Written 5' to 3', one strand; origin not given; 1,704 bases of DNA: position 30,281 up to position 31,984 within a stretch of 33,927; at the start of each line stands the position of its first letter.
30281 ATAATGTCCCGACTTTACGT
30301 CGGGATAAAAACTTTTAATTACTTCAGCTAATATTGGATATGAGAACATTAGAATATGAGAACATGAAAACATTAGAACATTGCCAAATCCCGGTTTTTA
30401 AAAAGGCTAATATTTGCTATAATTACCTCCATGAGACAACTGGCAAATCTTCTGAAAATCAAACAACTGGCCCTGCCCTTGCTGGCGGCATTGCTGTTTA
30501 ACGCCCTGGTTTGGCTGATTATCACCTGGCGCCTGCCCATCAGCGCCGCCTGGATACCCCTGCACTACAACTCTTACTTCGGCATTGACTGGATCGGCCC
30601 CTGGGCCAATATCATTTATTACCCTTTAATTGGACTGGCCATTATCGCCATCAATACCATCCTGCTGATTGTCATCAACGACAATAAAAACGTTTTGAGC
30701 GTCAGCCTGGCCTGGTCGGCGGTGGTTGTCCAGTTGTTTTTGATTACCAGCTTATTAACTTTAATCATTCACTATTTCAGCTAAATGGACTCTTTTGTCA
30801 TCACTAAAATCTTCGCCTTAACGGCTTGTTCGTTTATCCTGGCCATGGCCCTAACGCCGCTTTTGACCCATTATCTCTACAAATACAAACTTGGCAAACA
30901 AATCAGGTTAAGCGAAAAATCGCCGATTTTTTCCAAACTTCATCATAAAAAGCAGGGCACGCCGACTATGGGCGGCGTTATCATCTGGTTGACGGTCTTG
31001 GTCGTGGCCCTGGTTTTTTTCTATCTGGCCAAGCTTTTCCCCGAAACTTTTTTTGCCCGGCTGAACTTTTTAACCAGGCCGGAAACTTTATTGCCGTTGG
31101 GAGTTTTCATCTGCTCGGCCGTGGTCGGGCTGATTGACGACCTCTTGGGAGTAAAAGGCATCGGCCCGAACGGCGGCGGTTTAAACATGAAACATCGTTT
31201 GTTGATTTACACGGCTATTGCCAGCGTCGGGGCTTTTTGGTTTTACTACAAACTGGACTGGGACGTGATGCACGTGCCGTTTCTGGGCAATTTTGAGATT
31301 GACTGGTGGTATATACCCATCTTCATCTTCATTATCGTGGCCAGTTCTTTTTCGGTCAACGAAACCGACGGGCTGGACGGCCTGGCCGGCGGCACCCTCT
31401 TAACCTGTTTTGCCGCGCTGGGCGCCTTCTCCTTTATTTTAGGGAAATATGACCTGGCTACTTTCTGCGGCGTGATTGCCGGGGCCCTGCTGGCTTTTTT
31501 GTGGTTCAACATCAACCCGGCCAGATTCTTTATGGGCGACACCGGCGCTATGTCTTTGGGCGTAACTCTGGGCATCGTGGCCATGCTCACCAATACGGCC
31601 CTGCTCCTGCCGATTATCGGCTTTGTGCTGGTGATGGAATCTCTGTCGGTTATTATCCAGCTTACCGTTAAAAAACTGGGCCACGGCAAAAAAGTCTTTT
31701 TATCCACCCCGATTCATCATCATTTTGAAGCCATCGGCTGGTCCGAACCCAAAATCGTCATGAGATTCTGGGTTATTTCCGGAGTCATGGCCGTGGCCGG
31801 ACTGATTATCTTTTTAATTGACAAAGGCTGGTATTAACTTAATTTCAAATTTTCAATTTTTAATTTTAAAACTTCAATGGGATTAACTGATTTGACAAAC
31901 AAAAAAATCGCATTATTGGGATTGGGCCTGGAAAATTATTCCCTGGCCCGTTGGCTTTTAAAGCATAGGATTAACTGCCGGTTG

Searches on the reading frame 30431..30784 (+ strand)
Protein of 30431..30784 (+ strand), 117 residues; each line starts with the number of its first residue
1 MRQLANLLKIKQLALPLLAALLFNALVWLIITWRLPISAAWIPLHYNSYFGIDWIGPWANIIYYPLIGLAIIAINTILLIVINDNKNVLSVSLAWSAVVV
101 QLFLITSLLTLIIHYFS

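Call 14: search_protein_families(library=pfam, proteins=[window:30431-30781:+], max_evalue=0.01)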
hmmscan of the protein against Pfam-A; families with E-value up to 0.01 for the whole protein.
window:30431-30781:+ (117 aa): 0 families

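Call 27: find_encoding_contigs(protein=window:30431-30784:+, flank=10000, max_places=10)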
Protein window:30431-30784:+ (117 aa): 19 contigs read that carry it; 10 places shown.
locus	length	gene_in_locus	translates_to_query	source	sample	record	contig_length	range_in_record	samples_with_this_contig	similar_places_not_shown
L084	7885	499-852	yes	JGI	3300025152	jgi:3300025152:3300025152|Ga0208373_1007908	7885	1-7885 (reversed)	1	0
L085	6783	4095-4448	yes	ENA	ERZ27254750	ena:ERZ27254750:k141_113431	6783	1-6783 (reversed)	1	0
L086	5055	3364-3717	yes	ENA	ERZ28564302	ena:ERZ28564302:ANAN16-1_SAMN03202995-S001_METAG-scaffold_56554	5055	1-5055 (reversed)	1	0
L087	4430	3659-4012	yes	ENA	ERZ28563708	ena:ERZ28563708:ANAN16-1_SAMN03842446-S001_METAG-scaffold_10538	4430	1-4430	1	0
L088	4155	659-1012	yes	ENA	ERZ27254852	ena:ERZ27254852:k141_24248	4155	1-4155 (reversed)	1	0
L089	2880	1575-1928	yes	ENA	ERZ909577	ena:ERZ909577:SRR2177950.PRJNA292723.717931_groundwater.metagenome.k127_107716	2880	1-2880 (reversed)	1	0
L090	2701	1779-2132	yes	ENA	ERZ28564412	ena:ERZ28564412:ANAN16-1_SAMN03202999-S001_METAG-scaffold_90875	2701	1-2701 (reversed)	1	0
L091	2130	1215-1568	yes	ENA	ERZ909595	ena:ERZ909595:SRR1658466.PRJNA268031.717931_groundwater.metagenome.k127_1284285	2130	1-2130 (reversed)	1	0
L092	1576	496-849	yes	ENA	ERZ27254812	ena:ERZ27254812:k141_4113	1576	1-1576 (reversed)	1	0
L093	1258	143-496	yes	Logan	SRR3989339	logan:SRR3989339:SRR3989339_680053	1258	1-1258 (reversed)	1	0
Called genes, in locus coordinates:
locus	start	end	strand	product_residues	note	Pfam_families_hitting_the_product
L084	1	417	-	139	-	?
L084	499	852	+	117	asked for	-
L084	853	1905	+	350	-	PF00953:Glycos_transf_4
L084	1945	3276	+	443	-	PF21799:MurD-like_N, PF08245:Mur_ligase_M, PF02875:Mur_ligase_C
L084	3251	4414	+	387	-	PF01098:FTSW_RODA_SPOVE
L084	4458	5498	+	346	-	PF03033:Glyco_transf_28, PF13528:Glyco_trans_1_3, PF04101:Glyco_tran_28_C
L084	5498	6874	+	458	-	PF01225:Mur_ligase, PF08245:Mur_ligase_M, PF02875:Mur_ligase_C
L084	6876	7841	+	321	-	PF01565:FAD_binding_4, PF02873:MurB_C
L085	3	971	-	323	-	?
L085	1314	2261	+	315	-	PF01636:APH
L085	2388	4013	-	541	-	PF04055:Radical_SAM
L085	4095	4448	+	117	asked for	-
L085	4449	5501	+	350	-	PF00953:Glycos_transf_4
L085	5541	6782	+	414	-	?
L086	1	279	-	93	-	?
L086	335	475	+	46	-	-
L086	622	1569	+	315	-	PF01636:APH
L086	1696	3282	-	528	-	PF04055:Radical_SAM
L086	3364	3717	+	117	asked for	-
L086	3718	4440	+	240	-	-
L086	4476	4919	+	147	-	PF00953:Glycos_transf_4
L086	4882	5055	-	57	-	?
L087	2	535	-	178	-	?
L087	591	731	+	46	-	-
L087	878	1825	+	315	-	PF01636:APH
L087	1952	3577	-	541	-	PF04055:Radical_SAM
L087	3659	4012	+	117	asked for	-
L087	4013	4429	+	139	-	?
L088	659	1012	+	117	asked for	-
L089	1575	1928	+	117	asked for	-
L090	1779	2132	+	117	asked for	-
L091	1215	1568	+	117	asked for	-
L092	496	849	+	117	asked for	-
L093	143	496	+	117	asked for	-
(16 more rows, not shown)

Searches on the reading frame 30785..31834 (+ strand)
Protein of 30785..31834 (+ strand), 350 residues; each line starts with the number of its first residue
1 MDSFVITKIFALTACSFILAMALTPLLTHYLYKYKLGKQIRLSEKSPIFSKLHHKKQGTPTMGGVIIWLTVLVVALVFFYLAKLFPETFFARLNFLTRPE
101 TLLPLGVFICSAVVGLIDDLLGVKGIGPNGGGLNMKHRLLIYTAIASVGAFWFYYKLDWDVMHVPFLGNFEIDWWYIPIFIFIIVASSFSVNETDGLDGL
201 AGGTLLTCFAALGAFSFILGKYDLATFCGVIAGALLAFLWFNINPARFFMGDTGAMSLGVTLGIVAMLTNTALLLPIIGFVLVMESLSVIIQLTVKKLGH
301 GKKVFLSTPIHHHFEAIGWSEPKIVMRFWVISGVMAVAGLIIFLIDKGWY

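Call 22: find_related_loci(query=window:30785-31834:+, collection=genome_contigs, flank=10000)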
Query window:30785-31834:+ (350 aa) in genome_contigs; peptide patterns used: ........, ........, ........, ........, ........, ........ (x = any residue, [..] = any of these).
600 stretches matched a pattern (row limit reached: there are more); 592 encode a relative of the query (tblastn E <= 1e-3); the best 80 are kept; 80 distinct loci.
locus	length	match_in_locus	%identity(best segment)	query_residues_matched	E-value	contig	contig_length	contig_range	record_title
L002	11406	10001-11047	68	1-350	3e-161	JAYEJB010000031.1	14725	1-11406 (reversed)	MAG: Patescibacteria group bacterium isolate MAG175 MAG175_31, whole genome shotgun sequence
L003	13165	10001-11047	66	1-350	4e-161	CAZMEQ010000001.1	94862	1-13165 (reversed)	MAG TPA_asm: uncultured Gammaproteobacteria bacterium isolate binchicken_co154_115 genome assembly, contig: NODE_177_len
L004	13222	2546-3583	70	1-348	2e-156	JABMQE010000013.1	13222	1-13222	MAG: Candidatus Falkowbacteria bacterium isolate bin.303 k141_535033, whole genome shotgun sequence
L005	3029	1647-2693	69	1-350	4e-164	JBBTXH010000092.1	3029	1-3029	MAG: Patescibacteria group bacterium isolate H51-bin326_1 H51_bin326_1_000000000092, whole genome shotgun sequence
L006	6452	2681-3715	66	1-346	7e-156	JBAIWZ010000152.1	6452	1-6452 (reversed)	MAG: Acutalibacteraceae bacterium isolate bin_138 c_000004377330, whole genome shotgun sequence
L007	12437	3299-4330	68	1-347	9e-155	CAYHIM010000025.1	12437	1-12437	MAG TPA_asm: uncultured Gammaproteobacteria bacterium isolate ERP119705_co14_116 genome assembly, contig: NODE_6455_leng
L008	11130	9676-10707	67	1-347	2e-153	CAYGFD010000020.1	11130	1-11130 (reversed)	MAG TPA_asm: uncultured Gammaproteobacteria bacterium isolate ERP113451_co1_458 genome assembly, contig: NODE_7168_lengt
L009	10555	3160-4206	64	1-350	5e-153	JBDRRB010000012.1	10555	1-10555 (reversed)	MAG: bacterium isolate MEGAHIT-group-2.75 k141_720378, whole genome shotgun sequence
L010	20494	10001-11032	66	2-346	1e-152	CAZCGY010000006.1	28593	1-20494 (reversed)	MAG TPA_asm: uncultured Gammaproteobacteria bacterium isolate binchicken_co110_887 genome assembly, contig: NODE_3668_le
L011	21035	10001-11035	67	1-347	5e-152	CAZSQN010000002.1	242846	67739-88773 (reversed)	MAG TPA_asm: uncultured Gammaproteobacteria bacterium isolate binchicken_co125_790 genome assembly, contig: NODE_93_leng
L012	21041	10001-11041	69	1-347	8e-152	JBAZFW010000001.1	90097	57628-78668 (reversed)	MAG: Patescibacteria group bacterium isolate SO_2017_LW3_29 NODE_482_length_90097_cov_3.544004_LW162_2017, whole genome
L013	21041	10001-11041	68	1-347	5e-151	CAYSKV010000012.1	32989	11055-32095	MAG TPA_asm: uncultured Gammaproteobacteria bacterium isolate binchicken_co154_6 genome assembly, contig: NODE_1790_leng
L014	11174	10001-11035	67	1-347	3e-151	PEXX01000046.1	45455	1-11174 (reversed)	MAG: Candidatus Kuenenbacteria bacterium CG08_land_8_20_14_0_20_37_23 CG08_land_8_20_14_0.20_scaffold_169_c, whole genom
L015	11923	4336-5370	65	2-347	5e-150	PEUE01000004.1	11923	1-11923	MAG: Candidatus Portnoybacteria bacterium CG02_land_8_20_14_3_00_45_8 CG02_land_8_20_14_3.00_150_scaffold_2755_c, whole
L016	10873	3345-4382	64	3-349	9e-149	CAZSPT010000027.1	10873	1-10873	MAG TPA_asm: uncultured Gammaproteobacteria bacterium isolate SRP141376_co1_367 genome assembly, contig: NODE_11240_leng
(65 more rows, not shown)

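Call 90: find_homologous_proteins(query=window:30785-31834:+, max_evalue=1e-100)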
Query window:30785-31834:+ (350 aa): 7087 proteins with E <= 1e-100 among 8000 candidates; the best 120 are listed.
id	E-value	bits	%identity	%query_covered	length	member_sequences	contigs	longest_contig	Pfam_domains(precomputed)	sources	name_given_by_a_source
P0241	5.1e-227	771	99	100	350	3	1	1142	PF00953.27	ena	-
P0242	1.1e-175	603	78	100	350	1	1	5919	PF00953.27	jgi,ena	-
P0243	6.3e-175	600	77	100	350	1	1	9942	PF00953.27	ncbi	-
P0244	1.2e-172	593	77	98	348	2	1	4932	PF00953.27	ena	-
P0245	4.6e-171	587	77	100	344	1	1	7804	PF00953.27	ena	-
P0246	5.4e-170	584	76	99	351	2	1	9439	PF00953.27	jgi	jgi:phospho-N-acetylmuramoyl-pentapeptide-transferase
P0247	2.0e-168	579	74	98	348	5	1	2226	PF00953.27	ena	-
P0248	2.9e-168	578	76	99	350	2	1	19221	PF00953.27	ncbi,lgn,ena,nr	ncbi:phospho-N-acetylmuramoyl-pentapeptide-transferase [Patescibacteria group bacterium]|nr:phospho-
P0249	3.3e-168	578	76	99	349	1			PF00953.27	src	-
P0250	4.5e-168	577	74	100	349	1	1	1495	PF00953.27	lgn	-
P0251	1.4e-167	576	72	100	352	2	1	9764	PF00953.27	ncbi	-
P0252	1.9e-167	575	74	100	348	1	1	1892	PF00953.27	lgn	-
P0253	3.4e-167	575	73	100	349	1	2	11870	PF00953.27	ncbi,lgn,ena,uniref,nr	ncbi:MAG: phospho-N-acetylmuramoyl-pentapeptide-transferase [Candidatus Komeilibacteria bacterium CG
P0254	3.8e-167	574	75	96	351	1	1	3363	PF00953.27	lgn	-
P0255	6.1e-167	574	73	100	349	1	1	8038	PF00953.27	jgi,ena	-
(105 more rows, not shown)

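Call 91: find_encoding_contigs(protein=P0248, flank=8000, max_places=2)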
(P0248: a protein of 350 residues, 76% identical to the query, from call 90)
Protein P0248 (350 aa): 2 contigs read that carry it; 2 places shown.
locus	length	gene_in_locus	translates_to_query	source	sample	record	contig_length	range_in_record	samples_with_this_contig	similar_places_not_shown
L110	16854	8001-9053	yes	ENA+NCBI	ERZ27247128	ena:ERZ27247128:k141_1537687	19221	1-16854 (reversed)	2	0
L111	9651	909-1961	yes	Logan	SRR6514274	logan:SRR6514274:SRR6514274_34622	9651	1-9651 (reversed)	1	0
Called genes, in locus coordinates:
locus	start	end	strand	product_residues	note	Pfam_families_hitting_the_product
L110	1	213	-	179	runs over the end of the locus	PF04350:PilO (weak)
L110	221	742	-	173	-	PF05137:PilN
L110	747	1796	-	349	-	PF11104:PilM_2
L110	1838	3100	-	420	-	-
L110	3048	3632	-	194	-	-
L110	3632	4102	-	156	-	-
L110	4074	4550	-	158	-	-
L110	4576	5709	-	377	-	PF00482:T2SSF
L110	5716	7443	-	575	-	PF05157:MshEN, PF13401:AAA_22 (faint), PF00437:T2SSE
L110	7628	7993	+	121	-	-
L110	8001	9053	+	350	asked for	PF00953:Glycos_transf_4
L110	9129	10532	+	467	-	PF02875:Mur_ligase_C (faint), PF08245:Mur_ligase_M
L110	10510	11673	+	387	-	PF01098:FTSW_RODA_SPOVE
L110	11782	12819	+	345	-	PF03033:Glyco_transf_28, PF13528:Glyco_trans_1_3, PF04101:Glyco_tran_28_C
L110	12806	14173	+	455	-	PF01225:Mur_ligase, PF08245:Mur_ligase_M, PF02875:Mur_ligase_C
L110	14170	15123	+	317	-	PF01565:FAD_binding_4, PF02873:MurB_C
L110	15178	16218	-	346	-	PF13793:Pribosyltran_N (weak), PF14572:Pribosyl_synth (weak)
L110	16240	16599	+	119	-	PF02482:Ribosomal_S30AE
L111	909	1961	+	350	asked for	PF00953:Glycos_transf_4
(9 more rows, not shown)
